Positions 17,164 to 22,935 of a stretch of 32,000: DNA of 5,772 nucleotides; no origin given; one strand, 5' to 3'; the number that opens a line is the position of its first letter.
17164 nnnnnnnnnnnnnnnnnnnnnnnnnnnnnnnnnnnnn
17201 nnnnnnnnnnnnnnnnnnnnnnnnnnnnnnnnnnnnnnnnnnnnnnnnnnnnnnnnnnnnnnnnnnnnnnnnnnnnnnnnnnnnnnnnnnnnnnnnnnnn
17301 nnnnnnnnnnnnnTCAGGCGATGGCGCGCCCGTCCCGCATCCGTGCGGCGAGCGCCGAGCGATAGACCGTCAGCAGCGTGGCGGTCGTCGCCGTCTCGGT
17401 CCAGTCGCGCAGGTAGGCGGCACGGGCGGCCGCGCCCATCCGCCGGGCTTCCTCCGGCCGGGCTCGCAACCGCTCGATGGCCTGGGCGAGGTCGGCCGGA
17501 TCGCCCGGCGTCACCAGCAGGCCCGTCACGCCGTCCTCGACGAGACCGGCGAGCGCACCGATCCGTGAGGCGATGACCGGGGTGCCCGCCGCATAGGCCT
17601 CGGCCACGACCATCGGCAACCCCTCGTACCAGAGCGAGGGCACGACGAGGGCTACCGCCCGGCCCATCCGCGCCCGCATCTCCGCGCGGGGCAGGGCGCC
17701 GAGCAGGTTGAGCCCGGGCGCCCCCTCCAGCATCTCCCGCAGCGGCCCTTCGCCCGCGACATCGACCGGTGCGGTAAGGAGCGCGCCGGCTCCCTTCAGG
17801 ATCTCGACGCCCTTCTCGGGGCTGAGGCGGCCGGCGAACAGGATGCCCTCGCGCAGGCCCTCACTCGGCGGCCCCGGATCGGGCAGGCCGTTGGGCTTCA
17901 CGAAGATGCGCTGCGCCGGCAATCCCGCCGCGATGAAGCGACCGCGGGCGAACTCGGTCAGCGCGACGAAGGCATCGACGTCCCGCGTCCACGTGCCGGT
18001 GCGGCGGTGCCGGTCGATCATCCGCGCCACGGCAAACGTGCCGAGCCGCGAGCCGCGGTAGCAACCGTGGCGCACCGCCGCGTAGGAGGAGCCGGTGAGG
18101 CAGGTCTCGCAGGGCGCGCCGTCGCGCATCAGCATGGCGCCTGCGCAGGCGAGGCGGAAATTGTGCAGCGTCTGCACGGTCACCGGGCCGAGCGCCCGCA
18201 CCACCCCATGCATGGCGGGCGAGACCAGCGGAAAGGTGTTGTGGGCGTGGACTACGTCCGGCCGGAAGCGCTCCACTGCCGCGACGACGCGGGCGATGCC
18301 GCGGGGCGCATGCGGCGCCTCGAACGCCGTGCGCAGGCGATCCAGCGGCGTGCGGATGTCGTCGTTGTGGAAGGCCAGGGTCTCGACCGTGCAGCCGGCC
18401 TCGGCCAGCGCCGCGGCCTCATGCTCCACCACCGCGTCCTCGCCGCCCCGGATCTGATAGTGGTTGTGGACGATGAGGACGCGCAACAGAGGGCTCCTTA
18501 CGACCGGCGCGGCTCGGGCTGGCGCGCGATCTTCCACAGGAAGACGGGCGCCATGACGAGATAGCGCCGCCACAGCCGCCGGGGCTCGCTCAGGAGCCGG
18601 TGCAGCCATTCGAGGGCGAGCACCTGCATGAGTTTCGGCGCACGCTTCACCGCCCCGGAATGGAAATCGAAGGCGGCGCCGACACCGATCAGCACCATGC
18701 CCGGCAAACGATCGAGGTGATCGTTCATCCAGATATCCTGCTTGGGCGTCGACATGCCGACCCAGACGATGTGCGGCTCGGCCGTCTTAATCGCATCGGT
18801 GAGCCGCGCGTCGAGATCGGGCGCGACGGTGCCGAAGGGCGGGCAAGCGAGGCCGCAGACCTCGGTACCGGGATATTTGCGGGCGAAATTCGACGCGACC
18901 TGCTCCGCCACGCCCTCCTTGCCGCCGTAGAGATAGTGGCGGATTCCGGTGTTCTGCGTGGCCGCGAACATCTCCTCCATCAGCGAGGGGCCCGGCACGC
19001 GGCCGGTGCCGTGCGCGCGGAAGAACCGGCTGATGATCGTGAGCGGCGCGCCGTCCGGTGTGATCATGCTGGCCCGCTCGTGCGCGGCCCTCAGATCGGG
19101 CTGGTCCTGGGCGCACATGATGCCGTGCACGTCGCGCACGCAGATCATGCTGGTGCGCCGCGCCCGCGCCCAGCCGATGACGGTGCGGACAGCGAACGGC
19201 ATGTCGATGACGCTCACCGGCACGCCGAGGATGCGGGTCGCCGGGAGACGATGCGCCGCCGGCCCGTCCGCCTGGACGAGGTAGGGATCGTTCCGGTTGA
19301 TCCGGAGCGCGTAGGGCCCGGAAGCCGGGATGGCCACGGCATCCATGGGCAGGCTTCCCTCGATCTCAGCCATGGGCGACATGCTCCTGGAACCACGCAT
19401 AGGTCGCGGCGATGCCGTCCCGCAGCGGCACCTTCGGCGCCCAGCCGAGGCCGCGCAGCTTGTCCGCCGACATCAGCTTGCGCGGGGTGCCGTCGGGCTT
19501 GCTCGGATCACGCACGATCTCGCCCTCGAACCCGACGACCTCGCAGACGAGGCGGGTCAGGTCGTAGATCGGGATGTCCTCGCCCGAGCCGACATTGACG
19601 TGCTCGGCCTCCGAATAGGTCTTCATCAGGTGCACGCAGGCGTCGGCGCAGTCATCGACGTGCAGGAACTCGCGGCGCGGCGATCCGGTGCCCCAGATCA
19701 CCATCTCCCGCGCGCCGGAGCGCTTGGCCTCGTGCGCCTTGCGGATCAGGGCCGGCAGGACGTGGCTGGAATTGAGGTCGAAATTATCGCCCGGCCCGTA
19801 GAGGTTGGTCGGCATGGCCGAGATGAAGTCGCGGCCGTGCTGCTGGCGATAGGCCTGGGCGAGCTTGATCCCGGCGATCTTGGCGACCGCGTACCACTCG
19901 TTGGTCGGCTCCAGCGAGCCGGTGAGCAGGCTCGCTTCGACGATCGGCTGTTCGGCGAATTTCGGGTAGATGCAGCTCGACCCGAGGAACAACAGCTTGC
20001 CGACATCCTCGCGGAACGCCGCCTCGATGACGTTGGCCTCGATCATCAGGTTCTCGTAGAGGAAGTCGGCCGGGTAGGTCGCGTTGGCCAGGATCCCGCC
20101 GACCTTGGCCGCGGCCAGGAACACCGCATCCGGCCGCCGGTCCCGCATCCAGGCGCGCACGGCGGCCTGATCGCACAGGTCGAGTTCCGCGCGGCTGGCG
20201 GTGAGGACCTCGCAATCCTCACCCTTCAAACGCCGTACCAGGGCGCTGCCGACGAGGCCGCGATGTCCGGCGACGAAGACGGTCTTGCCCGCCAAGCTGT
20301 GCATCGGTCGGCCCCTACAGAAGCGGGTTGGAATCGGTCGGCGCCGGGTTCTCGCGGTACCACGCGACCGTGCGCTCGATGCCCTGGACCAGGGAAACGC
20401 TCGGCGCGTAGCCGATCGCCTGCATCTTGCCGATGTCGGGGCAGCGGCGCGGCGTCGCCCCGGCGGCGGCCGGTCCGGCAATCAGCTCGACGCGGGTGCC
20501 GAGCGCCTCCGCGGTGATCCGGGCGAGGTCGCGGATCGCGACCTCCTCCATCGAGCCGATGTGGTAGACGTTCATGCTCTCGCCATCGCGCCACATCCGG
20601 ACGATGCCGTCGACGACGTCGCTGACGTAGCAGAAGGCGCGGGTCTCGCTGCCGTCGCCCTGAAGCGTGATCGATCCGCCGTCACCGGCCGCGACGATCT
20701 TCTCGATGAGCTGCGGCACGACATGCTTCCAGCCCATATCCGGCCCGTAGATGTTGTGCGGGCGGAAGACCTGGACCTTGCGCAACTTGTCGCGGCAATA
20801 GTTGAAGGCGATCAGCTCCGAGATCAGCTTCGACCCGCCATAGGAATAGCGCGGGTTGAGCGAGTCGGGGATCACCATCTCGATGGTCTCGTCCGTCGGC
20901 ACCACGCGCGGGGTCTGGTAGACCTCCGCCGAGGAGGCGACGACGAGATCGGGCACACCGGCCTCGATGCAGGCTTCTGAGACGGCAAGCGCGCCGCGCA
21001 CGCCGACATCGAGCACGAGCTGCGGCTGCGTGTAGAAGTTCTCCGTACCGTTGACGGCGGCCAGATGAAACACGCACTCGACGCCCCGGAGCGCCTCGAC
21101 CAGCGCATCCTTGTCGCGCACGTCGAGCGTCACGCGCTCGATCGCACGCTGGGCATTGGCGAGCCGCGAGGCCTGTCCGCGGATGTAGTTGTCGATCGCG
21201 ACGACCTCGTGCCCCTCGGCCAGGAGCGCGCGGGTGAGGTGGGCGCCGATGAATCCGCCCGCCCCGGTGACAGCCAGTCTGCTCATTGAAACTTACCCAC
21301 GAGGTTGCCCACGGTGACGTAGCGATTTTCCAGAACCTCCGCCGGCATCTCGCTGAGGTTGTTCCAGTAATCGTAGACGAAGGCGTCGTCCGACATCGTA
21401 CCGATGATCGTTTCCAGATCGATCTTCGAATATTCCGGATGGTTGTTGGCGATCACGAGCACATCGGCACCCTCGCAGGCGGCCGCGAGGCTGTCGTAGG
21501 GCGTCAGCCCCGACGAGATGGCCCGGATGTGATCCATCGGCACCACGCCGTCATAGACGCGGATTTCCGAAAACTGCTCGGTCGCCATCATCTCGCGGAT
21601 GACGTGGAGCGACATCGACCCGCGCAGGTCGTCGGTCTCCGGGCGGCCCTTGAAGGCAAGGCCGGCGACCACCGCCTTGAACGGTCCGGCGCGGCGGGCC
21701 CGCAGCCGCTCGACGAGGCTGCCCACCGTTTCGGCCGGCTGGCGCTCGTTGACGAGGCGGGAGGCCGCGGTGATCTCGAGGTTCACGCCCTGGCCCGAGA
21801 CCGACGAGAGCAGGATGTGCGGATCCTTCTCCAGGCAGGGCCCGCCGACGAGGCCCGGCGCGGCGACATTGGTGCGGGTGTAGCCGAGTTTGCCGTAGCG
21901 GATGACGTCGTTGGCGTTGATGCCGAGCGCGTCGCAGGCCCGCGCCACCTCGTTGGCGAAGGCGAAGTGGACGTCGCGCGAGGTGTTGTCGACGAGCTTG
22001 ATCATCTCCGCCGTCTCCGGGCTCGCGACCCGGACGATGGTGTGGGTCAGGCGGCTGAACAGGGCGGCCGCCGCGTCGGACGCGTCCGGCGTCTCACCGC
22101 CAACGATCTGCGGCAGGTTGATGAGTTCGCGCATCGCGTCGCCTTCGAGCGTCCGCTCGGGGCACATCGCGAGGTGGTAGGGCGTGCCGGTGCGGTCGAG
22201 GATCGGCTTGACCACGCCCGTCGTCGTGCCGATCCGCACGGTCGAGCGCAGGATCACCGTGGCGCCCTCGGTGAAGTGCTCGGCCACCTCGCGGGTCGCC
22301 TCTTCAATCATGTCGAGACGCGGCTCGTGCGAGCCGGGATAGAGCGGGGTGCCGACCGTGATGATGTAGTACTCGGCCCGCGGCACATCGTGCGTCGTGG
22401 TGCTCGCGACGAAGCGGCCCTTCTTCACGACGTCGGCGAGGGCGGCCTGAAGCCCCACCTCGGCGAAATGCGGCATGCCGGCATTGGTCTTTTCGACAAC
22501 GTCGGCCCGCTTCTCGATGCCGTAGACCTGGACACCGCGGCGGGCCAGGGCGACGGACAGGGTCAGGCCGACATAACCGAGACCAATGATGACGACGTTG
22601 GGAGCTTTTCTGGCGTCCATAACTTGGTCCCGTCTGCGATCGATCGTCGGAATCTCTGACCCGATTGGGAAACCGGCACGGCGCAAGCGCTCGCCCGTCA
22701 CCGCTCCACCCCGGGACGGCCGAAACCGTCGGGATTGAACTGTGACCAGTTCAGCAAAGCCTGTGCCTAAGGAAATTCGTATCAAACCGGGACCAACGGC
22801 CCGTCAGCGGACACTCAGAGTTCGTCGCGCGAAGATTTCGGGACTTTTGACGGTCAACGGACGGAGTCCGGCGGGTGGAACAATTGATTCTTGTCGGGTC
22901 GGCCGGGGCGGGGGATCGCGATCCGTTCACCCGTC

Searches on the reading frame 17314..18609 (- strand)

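Call 9: search_protein_families(library=pfam, proteins=[window:17314-18609:-], max_evalue=0.001)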
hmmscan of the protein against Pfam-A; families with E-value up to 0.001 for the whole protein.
window:17314-18609:- (431 aa): 6 families
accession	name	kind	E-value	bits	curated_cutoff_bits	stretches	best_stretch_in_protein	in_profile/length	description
PF13692.12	Glyco_trans_1_4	-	8.6e-26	91.3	27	1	255-381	3-139/142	Glycosyl transferases group 1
PF00534.26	Glycos_transf_1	-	5.4e-25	88.3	26.4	1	256-396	18-170/172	Glycosyl transferases group 1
PF13579.12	Glyco_trans_4_4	-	7e-13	49.7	29.7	1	55-241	1-158/158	Glycosyl transferase 4-like domain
PF13439.12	Glyco_transf_4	-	2e-12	47.9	28.5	1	55-242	2-166/170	Glycosyltransferase Family 4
PF13524.12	Glyco_trans_1_2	-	2.3e-09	37.8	25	1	302-413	31-143/144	Glycosyl transferase-like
PF20706.3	GT4-conflict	-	6.9e-06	25.7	26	1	308-407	272-382/385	Family 4 Glycosyltransferase in conflict systems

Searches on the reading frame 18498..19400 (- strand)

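Call 9: search_protein_families(library=pfam, proteins=[window:18498-19400:-], max_evalue=0.001)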
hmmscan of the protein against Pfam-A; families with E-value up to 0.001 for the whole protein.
window:18498-19400:- (300 aa): 1 family
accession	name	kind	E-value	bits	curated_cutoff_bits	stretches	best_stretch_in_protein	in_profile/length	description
PF03808.19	Glyco_tran_WecG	-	2.9e-56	190.3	27.4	1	110-280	1-168/168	Glycosyl transferase WecG/TagA/CpsF family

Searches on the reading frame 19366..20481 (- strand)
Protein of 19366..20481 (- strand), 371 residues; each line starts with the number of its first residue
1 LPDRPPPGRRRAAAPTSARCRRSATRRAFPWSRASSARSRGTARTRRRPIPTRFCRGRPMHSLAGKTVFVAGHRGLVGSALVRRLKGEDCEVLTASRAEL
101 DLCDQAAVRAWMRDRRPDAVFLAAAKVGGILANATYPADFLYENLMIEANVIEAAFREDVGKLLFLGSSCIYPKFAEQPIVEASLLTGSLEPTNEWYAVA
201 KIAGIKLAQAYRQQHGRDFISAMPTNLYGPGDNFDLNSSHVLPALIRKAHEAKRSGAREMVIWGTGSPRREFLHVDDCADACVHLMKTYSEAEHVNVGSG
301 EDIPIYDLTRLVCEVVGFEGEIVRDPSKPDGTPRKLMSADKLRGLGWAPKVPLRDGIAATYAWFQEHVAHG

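Call 9: search_protein_families(library=pfam, proteins=[window:19366-20481:-], max_evalue=0.001)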
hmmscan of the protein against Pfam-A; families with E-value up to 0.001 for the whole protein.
window:19366-20481:- (371 aa): 3 families
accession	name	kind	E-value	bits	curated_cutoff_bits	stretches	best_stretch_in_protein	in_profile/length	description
PF01370.27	Epimerase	-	1.8e-65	221.2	20.9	1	68-298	1-240/240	NAD dependent epimerase/dehydratase family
PF16363.11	GDP_Man_Dehyd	-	1.7e-18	67.6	27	1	99-358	58-330/332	GDP-mannose 4,6 dehydratase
PF04321.23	RmlD_sub_bind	-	1.2e-08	34.9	27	1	67-125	2-60/287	RmlD substrate binding domain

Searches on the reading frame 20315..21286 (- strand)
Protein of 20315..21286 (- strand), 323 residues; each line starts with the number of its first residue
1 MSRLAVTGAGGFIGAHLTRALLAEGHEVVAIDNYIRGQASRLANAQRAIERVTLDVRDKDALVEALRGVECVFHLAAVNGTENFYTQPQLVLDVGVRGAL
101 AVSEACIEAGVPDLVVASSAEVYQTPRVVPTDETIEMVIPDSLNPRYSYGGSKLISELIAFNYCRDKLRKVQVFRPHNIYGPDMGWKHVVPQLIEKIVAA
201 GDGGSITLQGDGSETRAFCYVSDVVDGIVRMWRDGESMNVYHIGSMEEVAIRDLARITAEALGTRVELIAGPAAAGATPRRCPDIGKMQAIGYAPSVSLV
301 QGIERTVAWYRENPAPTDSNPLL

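Call 9: search_protein_families(library=pfam, proteins=[window:20315-21286:-], max_evalue=0.001)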
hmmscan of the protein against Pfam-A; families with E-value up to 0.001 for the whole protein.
window:20315-21286:- (323 aa): 10 families
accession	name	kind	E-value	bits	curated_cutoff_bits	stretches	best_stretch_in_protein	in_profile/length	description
PF01370.27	Epimerase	-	1e-47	163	20.9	1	5-244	2-240/240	NAD dependent epimerase/dehydratase family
PF16363.11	GDP_Man_Dehyd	-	4.8e-37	128.6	27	1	6-267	2-271/332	GDP-mannose 4,6 dehydratase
PF01073.25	3Beta_HSD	-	2.7e-23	82.8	22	1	5-229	1-226/280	3-beta hydroxysteroid dehydrogenase/isomerase family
PF02719.21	Polysacc_synt_2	-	2.5e-14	53.6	20.2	1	5-265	2-250/293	Polysaccharide biosynthesis protein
PF04321.23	RmlD_sub_bind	-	7.5e-14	51.9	27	1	3-279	2-249/287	RmlD substrate binding domain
PF13460.12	NAD_binding_10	-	1.4e-13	51.6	27.2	1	8-127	1-107/184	NAD(P)H-binding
PF07993.18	NAD_binding_4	-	6.1e-10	39.1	20.1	1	65-191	85-220/258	Male sterility protein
PF05368.20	NmrA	-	1.3e-08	35.3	27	1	2-115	3-103/298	NmrA-like family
PF00106.31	adh_short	-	0.00029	20.8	26.6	1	5-69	4-71/195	short chain dehydrogenase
PF03435.24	Sacchrp_dh_NADP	-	0.00062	20.5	25.1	0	6-76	3-76/129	Saccharopine dehydrogenase NADP binding domain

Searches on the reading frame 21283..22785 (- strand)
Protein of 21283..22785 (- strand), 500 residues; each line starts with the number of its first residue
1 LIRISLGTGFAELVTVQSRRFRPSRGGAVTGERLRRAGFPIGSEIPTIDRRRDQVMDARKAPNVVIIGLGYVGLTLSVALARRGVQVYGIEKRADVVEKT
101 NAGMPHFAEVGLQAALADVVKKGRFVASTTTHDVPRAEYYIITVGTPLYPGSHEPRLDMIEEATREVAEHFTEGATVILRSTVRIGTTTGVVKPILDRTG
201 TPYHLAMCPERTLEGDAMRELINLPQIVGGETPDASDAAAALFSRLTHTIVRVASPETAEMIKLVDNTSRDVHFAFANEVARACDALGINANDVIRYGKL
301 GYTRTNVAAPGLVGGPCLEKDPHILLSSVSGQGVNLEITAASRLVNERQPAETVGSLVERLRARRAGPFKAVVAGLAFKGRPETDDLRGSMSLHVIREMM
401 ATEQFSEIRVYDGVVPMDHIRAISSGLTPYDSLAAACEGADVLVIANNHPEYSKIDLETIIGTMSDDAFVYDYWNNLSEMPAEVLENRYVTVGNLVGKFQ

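Call 9: search_protein_families(library=pfam, proteins=[window:21283-22785:-], max_evalue=0.001)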
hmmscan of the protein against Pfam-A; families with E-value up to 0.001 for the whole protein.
window:21283-22785:- (500 aa): 5 families
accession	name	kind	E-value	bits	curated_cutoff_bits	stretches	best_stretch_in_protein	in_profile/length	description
PF03721.20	UDPG_MGDP_dh_N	-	1.5e-38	132.7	27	1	63-238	2-182/187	UDP-glucose/GDP-mannose dehydrogenase family, NAD binding domain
PF00984.24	UDPG_MGDP_dh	-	2.2e-20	73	25.4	1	257-347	1-93/94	UDP-glucose/GDP-mannose dehydrogenase family, central domain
PF03720.21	UDPG_MGDP_dh_C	-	5.8e-17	62.4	30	1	373-477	2-101/103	UDP-glucose/GDP-mannose dehydrogenase family, UDP binding domain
PF01494.25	FAD_binding_3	-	0.00017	21.3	22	1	63-104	3-44/349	FAD binding domain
PF01266.30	DAO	-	0.00035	20.7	27.9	1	64-107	2-48/353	FAD dependent oxidoreductase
